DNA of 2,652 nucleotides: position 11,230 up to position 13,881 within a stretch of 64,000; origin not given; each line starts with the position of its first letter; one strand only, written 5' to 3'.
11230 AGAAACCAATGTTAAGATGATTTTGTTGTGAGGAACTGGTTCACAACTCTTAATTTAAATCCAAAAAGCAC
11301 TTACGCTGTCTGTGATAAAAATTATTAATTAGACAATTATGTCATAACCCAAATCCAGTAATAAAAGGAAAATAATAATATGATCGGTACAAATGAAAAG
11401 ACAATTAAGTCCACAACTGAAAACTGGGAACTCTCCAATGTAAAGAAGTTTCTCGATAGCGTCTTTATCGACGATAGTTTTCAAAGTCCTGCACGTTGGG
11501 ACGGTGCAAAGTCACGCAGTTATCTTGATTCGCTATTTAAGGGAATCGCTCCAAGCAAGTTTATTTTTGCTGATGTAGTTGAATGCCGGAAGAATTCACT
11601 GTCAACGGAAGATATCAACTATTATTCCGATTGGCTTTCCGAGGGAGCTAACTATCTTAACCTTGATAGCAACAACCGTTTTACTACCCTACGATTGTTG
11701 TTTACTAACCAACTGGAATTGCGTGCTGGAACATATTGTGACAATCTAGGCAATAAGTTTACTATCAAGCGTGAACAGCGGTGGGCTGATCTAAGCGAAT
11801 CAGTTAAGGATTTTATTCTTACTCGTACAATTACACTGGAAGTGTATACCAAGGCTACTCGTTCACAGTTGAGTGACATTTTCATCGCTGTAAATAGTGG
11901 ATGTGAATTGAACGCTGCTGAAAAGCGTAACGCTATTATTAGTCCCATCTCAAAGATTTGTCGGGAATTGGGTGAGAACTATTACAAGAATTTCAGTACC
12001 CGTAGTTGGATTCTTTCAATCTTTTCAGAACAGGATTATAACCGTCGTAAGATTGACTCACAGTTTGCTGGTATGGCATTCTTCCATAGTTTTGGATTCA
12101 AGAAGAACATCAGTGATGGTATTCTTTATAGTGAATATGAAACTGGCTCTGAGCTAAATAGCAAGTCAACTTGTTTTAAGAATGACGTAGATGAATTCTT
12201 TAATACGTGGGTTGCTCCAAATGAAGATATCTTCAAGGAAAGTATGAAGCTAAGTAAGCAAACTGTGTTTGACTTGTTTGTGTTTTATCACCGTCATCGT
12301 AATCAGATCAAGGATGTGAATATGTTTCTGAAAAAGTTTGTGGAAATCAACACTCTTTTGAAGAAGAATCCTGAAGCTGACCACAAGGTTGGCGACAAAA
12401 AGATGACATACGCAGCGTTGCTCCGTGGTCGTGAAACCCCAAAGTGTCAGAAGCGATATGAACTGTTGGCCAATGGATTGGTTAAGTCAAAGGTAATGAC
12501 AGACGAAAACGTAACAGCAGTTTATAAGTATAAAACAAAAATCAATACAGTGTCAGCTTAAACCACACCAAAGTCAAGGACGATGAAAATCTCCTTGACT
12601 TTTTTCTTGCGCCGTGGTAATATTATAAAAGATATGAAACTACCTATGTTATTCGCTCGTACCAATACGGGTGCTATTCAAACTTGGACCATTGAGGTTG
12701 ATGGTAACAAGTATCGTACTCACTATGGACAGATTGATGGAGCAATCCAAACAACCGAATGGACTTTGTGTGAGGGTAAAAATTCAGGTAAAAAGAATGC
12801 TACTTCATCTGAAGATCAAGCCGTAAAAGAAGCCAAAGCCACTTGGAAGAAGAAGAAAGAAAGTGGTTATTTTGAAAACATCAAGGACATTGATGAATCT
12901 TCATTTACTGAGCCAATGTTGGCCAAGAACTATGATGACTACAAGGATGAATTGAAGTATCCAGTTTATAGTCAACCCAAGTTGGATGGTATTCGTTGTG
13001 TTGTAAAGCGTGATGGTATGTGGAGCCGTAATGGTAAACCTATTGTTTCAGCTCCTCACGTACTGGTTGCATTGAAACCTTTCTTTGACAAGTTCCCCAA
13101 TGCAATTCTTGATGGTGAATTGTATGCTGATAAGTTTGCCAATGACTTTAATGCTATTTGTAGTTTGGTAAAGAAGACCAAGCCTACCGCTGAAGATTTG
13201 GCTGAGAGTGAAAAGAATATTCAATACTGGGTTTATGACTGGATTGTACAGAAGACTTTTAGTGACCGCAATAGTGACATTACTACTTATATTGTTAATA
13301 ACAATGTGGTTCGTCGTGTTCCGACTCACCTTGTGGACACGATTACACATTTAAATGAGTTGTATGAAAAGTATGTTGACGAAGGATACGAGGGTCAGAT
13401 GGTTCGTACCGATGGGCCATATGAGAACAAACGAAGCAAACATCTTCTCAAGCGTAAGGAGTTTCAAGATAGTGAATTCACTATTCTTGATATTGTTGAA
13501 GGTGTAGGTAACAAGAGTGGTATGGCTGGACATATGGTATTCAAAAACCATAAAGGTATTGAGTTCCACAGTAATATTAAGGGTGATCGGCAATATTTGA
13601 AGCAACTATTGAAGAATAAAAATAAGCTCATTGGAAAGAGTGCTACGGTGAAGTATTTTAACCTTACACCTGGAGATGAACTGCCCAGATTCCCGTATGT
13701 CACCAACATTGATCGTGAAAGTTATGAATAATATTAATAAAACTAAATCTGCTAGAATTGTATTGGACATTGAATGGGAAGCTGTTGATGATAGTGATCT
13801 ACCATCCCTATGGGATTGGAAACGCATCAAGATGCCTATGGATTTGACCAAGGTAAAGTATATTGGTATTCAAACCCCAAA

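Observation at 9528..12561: Possible DNA-modification/anti-restriction island: opposite-strand Mom-like acyltransferase, divergently transcribed cytidine/dCMP-deaminase-fold enzyme, and a DUF262/ParB-like protein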

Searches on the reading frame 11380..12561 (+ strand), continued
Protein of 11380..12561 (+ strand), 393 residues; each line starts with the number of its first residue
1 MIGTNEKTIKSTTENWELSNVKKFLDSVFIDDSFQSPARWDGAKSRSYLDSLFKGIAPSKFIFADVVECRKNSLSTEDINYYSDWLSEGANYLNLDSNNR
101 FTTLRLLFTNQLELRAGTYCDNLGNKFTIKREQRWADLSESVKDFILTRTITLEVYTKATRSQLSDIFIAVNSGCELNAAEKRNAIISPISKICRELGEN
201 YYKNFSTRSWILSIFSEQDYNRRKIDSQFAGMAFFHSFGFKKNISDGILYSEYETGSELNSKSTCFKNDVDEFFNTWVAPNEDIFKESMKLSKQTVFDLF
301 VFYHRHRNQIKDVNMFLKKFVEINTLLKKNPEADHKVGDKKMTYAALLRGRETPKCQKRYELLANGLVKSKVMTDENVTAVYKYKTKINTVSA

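Call 44: find_encoding_contigs(protein=P0073, flank=6000, max_places=2)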
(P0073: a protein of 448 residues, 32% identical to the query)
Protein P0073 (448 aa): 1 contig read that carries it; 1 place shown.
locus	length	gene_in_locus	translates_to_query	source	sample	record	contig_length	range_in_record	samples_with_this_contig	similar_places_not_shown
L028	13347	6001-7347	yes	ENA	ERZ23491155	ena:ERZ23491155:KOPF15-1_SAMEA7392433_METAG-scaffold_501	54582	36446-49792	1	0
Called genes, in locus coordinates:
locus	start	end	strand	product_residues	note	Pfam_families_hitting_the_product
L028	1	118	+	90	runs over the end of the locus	PF10902:WYL_2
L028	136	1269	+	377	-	-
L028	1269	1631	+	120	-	-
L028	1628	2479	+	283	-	PF02739:5_3_exonuc_N, PF09293:RNaseH_C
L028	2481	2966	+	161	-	PF20025:DUF6433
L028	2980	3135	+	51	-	-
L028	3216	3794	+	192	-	PF06941:NT5C (weak)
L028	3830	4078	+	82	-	-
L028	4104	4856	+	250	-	PF02562:PhoH, PF13245:AAA_19 (faint), PF13604:AAA_30 (faint)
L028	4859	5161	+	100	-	-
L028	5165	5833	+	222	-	PF12705:PDDEXK_1 (weak)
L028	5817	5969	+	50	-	-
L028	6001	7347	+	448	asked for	-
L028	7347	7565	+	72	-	-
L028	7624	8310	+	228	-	-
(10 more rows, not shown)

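Call 67: predict_structure(alignment_id=A2)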
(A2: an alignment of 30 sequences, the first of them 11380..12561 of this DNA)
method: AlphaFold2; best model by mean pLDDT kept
length: 393 residues; sequences in the alignment: 30
mean_pLDDT: 86.3   pTM: 0.77
mean pLDDT of the five models: 86.3, 85.4, 84.2, 83.8, 83.8
residues with pLDDT >= 90: 245; 70-90: 98; 50-70: 29; < 50: 21
segments of 3 or more residues with pLDDT < 50: 1-5, 378-393
pLDDT, mean of each block of 10 residues (from residue 1): 59 95 94 82 95 86 97 94 96 93 96 96 94 97 96 95 90 72 85 87 61 67 80 93 88 90 95 91 79 89 92 94 92 89 91 92 94 68 36 36
secondary structure, 60 per line:
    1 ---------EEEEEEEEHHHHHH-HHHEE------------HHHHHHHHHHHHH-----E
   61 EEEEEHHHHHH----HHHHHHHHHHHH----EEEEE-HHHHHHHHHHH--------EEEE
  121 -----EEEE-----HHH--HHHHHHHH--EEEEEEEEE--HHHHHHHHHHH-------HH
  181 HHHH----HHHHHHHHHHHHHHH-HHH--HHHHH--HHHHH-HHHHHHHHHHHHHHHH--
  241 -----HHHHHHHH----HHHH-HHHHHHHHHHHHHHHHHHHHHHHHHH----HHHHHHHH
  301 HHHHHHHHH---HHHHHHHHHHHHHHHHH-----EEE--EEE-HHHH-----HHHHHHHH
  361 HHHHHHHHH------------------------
elements in order: E10-17 H18-23 H42-54 E60-65 H66-71 H76-87 E92-96 H98-108 E117-120 E126-129 H140-147 E150-158 H161-171 H179-184 H189-203 H210-214 H217-221 H223-238 H246-253 H258-261 H263-288 H293-309 H313-329 E335-337 E340-342 H344-347 H353-369

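Call 70: find_encoding_contigs(protein=P0016, flank=4000, max_places=2)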
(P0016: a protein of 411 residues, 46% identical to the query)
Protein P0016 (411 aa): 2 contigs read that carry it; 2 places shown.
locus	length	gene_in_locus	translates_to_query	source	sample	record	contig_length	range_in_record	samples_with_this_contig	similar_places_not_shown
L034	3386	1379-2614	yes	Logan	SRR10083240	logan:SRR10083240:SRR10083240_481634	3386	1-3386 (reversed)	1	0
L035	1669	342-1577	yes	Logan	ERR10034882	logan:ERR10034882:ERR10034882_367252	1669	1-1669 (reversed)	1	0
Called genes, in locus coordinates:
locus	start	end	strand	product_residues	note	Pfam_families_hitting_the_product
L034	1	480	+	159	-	?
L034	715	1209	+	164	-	-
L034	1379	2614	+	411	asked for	PF03235:GmrSD_N (weak)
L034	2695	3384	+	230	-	?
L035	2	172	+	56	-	?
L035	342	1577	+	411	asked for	PF03235:GmrSD_N (weak)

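Call 71: find_encoding_contigs(protein=P0024, flank=4000, max_places=2)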
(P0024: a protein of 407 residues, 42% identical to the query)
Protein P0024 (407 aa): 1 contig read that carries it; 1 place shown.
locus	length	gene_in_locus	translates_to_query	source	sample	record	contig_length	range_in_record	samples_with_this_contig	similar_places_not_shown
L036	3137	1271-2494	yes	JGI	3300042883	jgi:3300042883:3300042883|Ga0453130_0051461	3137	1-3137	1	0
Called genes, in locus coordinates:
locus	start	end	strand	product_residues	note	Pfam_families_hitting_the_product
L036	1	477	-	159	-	?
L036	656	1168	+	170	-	-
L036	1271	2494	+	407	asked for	-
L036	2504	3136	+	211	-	?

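Call 72: find_encoding_contigs(protein=P0026, flank=4000, max_places=2)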
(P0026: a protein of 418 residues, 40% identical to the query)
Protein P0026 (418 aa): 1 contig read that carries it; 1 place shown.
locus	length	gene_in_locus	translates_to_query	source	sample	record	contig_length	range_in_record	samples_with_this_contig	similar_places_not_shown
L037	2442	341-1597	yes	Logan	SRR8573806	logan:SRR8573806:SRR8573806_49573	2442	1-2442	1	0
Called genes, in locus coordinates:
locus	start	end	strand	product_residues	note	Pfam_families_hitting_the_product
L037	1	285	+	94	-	?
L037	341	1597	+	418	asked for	PF03235:GmrSD_N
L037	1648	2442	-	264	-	?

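Call 73: fold_search(model_id=the predicted structure, library=pdb)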
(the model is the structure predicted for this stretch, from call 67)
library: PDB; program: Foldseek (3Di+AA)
matches with E <= 10: 137; with E <= 0.001: 0
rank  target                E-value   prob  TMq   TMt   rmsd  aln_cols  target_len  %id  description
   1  7p9k_A                1.3e-03  0.96  0.25  0.19  16.9       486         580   11  BrxU, GmrSD-family Type IV restriction enzyme (released 2021-12-08)
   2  7p9m_B                7.1e-03  0.89  0.27  0.21  15.7       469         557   12  BrxU, GmrSD-family Type IV restriction enzyme (released 2021-12-08)
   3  7drs_A                1.4e-02  0.47  0.19  0.11  20.9       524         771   11  Structure of SspE_40224 (released 2022-06-29)
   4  7p9m_A                3.1e-02  0.47  0.23  0.18  16.4       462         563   12  BrxU, GmrSD-family Type IV restriction enzyme (released 2021-12-08)
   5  5k5d_B                3.2e-02  0.92  0.28  0.39  10.9       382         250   10  Structure of the C2221 form of Pnob8-like ParB-N domain (released 2016-06-15)
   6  6jiv_A                3.2e-02  0.28  0.19  0.14  21.7       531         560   12  SspE crystal structure (released 2020-03-25)
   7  6jiv_C                4.6e-02  0.25  0.19  0.14  21.4       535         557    9  SspE crystal structure (released 2020-03-25)
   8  6sdk_B                5.9e-02  0.38  0.15  0.28  17.0       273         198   11  Crystal structure of bacterial ParB dimer bound to CDP (released 2019-10-23)
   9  9jfl_B                6.5e-02  0.51  0.29  0.23  13.3       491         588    8  Molecular basis of the phosphorothioation-sensing antiphage defence system DndBCDE-DndI (released 2024-12-11)
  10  6sdk_A                6.9e-02  0.35  0.15  0.27  16.5       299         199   10  Crystal structure of bacterial ParB dimer bound to CDP (released 2019-10-23)
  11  7bnr_A                1.1e-01  0.69  0.20  0.38  16.0       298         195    9  Crystal structure of a ParB Q52A mutant from Myxococcus xanthus bound to CTPyS (released 2021-09-08)
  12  7drr_A                1.2e-01  0.14  0.17  0.10  20.5       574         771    8  Structure of SspE-R100A protein (released 2022-06-29)
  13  7bnk_A                2.0e-01  0.54  0.20  0.37  15.8       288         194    9  Crystal structure of ParB from Myxococcus xanthus bound to CDP and Monothiophosphate (released 2021-09-08)
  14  7bm8_A                3.8e-01  0.51  0.20  0.41  15.2       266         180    8  Crystal structure of the C-terminally truncated chromosome-partitioning protein ParB from Caulobacter crescentus compl (released 2021-04-28)
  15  7nfu_B                5.7e-01  0.38  0.23  0.37  13.0       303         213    8  Crystal structure of C-terminally truncated Geobacillus thermoleovorans nucleoid occlusion protein Noc (released 2021-02-17)
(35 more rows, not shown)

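Call 98: find_encoding_contigs(protein=P0104, flank=4000, max_places=1)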
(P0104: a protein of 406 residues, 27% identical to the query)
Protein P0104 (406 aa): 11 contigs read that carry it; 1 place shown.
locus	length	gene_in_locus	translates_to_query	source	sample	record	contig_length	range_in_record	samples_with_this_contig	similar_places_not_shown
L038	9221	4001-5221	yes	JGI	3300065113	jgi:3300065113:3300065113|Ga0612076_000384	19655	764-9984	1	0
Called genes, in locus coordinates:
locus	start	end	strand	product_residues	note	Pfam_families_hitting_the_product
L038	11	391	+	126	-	-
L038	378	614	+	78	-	-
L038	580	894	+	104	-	-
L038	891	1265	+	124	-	-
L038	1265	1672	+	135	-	PF26761:Acb5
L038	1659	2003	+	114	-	PF01050:MannoseP_isomer, PF07385:Lyx_isomer (faint), PF07883:Cupin_2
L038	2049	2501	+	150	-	PF00011:HSP20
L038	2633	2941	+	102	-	-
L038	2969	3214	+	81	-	-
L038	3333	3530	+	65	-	-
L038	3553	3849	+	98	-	-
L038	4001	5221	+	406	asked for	-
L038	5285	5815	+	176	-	-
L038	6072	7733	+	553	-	-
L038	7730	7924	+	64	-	-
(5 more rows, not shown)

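Call 99: find_encoding_contigs(protein=P0102, flank=4000, max_places=1)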
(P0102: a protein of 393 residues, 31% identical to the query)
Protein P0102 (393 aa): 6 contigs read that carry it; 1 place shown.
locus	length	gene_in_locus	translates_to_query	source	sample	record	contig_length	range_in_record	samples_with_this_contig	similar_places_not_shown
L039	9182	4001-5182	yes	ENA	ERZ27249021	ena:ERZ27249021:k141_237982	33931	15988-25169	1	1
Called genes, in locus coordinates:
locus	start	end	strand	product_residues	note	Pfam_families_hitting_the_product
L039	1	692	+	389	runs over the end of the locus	-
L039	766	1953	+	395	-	PF00476:DNA_pol_A (faint)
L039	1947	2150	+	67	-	-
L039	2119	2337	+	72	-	-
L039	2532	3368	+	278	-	-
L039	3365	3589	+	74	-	-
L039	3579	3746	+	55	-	-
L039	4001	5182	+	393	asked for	PF03235:GmrSD_N (weak)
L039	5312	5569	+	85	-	-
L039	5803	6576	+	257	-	PF08804:gp32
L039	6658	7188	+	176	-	-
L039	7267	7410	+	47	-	-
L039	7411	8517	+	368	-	PF00154:RecA_N, PF08423:Rad51 (weak)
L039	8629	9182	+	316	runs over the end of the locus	PF02739:5_3_exonuc_N, PF01367:5_3_exonuc (weak)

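Call 100: find_encoding_contigs(protein=P0014, flank=4000, max_places=1)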
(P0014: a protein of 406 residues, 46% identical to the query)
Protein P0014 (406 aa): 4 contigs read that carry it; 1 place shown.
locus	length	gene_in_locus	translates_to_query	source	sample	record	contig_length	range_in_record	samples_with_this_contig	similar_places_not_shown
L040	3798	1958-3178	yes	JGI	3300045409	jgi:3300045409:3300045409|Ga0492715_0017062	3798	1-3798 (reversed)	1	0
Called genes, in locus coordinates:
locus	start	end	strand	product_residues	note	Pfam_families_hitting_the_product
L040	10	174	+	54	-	-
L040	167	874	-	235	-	PF25680:Mom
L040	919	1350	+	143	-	-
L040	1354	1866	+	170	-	-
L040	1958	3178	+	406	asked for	-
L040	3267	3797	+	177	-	?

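Call 104: search_protein_families(library=pfam, proteins=[L020:3855-4364:+, L020:5966-6346:+], max_evalue=0.01)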
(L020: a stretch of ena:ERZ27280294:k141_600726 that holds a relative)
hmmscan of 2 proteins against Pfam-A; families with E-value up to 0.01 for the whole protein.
L020:3855-4364:+ (169 aa): 2 families
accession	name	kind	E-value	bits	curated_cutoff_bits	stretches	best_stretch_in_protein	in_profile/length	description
PF00383.29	dCMP_cyt_deam_1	-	4.8e-23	81.4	25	1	11-120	3-101/102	Cytidine and deoxycytidylate deaminase zinc-binding region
PF14437.12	MafB19-deam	-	7.7e-18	65.2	27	1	13-119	5-99/142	MafB19-like deaminase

L020:5966-6346:+ (126 aa): 4 families
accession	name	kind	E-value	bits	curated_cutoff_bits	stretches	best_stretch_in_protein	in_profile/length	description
PF00583.31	Acetyltransf_1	-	2.6e-07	31.4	20.7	1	26-105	15-93/116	Acetyltransferase (GNAT) family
PF13508.13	Acetyltransf_7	-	1.3e-06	29.1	27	1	45-119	3-79/84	Acetyltransferase (GNAT) domain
PF13673.13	Acetyltransf_10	-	4e-06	27.3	23.6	1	40-119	26-104/128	Acetyltransferase (GNAT) domain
PF08445.16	FR47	-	0.00082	19.8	22.1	1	75-104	25-54/86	FR47-like protein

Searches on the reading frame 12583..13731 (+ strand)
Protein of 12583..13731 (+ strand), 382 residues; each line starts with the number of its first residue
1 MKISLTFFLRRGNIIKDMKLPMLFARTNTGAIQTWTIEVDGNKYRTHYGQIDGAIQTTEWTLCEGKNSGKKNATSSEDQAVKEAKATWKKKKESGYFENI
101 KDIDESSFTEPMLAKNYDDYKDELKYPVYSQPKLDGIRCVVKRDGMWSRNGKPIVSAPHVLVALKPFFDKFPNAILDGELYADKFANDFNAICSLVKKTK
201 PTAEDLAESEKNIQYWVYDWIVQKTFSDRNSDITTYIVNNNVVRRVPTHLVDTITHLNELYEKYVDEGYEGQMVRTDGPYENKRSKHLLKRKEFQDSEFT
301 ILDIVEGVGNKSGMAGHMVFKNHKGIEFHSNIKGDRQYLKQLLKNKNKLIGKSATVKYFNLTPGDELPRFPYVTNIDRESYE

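Call 3: search_protein_families(library=pfam, proteins=[window:12583-13731:+], max_evalue=0.1)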
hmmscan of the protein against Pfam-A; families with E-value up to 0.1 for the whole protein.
window:12583-13731:+ (382 aa): 2 families
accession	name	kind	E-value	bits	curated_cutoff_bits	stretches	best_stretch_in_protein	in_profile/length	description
PF01068.26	DNA_ligase_A_M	-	7.1e-19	68.7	26.2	1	111-292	1-204/204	ATP dependent DNA ligase domain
PF14743.12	DNA_ligase_OB_2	-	4.6e-05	23.8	28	1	306-374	1-63/66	DNA ligase OB-like domain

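Call 4: search_protein_families(library=phrogs, proteins=[window:12583-13731:+], max_evalue=0.01)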
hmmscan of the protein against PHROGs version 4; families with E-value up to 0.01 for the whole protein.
window:12583-13731:+ (382 aa): 1 family
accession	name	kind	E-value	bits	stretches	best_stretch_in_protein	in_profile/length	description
phrog_114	-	DNA, RNA and nucleotide metabolism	1.1e-73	249.9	1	28-372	117-493/634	ATP-dependent DNA ligase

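Call 94: search_dna_similar(query=window:12583-13731:+, collection=phages, mode=protein, max_rows=12, max_evalue=0.00001)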
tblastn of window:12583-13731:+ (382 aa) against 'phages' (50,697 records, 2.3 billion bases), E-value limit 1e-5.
Records with a match: 1355; places in all: 1356; records where one place covers at least 80% of the query: 721.
Best place of each record, by identity: <60% 1355.
By first word of the organism name: Escherichia 390; Pseudomonas 273; Salmonella 114; Vibrio 66; Klebsiella 52; Acinetobacter 48; Erwinia 35; Bacillus 33; Xanthomonas 27; Rhodobacter 26; and 58 more.
By host as written in the record: - 149; Escherichia coli 119; Pseudomonas aeruginosa 85; Escherichia coli K-12 MG1655 54; Pseudomonas aeruginosa PAO1 31; Rhodobacter capsulatus YW1 25; Campylobacter jejuni 23; Escherichia coli K-12 20; and 369 more.
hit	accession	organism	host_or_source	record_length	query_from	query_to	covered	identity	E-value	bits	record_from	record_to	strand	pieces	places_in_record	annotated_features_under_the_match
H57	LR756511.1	uncultured phage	metagenomic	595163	15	379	96%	49.6%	4e-102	336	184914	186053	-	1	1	record has no annotation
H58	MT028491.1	Ochrobactrum phage vB_OspM_OC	Ochrobactrum sp. POC9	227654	10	376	96%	42.4%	4e-73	253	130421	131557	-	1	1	DNA ligase | hypothetical protein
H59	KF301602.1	Caulobacter phage Cr30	Caulobacter crescentus CB15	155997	21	371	92%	44.0%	1e-72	251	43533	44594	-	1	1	DNA ligase (ATP)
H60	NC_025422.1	Caulobacter phage Cr30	Caulobacter crescentus CB15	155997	21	371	92%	44.0%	1e-72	251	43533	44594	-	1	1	DNA ligase (ATP)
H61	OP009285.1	Rhodobacter phage RcRudolph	Rhodobacter capsulatus YW1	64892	16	375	94%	38.9%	2e-58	210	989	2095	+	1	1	DNA ligase | hypothetical protein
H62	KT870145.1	Roseobacter phage DSS3P8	Ruegeria pomeroyi DSS-3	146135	21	375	93%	39.1%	1e-65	231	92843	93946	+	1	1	DNA ligase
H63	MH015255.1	Ruegeria phage vB_RpoS-V10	Ruegeria pomeroyi DSS-3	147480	21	375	93%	39.1%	1e-65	231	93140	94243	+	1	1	DNA ligase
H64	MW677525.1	Rhodobacter phage RcSimone-Hastad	Rhodobacter capsulatus SB1003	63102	23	375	92%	38.9%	1e-60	217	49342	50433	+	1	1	64: DNA ligase | 63: hypothetical protein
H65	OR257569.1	Ruegeria phage RpAliso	Ruegeria pomeroyi DSS-3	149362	14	375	95%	37.8%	6e-64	226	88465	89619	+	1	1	DNA ligase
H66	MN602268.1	Bacteriophage DSS3_MAL1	-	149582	23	375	92%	38.4%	2e-66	233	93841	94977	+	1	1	DNA ligase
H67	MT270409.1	Phaeobacter phage MD18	Phaeobacter inhibens DSM 17395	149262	23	375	92%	37.9%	2e-65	231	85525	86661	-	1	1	hypothetical protein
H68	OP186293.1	Rhodobacter phage RcXuper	Rhodobacter capsulatus YW1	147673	23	375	92%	37.0%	1e-65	231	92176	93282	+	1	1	DNA ligase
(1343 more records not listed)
